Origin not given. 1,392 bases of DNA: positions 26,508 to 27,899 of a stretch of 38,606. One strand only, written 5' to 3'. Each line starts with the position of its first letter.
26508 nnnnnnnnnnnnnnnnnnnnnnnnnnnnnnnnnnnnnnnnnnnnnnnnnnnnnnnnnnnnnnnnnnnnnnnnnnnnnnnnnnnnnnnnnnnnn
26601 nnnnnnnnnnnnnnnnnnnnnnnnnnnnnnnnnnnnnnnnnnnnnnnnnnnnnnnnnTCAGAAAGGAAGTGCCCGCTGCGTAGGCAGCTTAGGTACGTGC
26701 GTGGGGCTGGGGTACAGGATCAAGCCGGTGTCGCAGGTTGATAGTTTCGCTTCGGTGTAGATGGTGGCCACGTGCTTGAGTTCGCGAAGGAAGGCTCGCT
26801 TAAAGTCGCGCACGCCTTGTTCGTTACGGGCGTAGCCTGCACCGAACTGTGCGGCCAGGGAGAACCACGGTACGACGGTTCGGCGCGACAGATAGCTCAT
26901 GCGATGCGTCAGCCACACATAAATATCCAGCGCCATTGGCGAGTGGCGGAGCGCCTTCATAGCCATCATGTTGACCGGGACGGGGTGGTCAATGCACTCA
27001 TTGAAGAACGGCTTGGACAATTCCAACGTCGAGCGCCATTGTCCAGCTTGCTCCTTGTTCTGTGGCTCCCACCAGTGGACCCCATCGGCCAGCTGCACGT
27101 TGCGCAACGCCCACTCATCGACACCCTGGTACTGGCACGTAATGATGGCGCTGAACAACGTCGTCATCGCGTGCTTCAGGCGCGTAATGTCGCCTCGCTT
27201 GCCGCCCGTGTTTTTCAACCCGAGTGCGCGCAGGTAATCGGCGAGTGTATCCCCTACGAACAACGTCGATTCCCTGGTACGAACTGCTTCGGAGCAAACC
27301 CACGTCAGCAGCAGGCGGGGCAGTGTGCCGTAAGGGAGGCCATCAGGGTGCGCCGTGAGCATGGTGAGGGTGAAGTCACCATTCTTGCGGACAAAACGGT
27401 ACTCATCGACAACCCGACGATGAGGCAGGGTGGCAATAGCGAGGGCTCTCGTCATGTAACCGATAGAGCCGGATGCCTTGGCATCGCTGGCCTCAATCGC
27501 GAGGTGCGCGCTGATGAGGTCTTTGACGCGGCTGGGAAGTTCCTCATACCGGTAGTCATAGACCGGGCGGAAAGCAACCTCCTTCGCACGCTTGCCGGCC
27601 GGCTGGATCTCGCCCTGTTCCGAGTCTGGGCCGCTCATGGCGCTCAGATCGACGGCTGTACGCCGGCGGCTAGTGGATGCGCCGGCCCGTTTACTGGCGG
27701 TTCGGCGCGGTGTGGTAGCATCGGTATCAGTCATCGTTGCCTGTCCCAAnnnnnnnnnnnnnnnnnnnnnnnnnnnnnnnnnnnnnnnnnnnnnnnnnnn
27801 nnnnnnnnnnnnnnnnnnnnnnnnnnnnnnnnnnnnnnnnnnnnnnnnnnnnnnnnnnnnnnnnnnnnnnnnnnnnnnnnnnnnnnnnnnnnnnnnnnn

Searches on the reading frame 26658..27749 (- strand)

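Call 79: search_protein_families(library=ncbifam, proteins=[window:26658-27749:-], max_evalue=0.1)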
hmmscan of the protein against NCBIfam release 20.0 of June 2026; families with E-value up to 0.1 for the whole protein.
window:26658-27749:- (363 aa): 0 families

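Call 83: search_protein_families(library=pfam, proteins=[window:26658-27749:-], max_evalue=0.05)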
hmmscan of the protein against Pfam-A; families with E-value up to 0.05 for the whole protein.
window:26658-27749:- (363 aa): 1 family
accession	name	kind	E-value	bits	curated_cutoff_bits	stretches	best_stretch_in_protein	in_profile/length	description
PF04796.18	RepA_C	-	3.4e-25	89.8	26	1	139-290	2-169/181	Plasmid encoded RepA protein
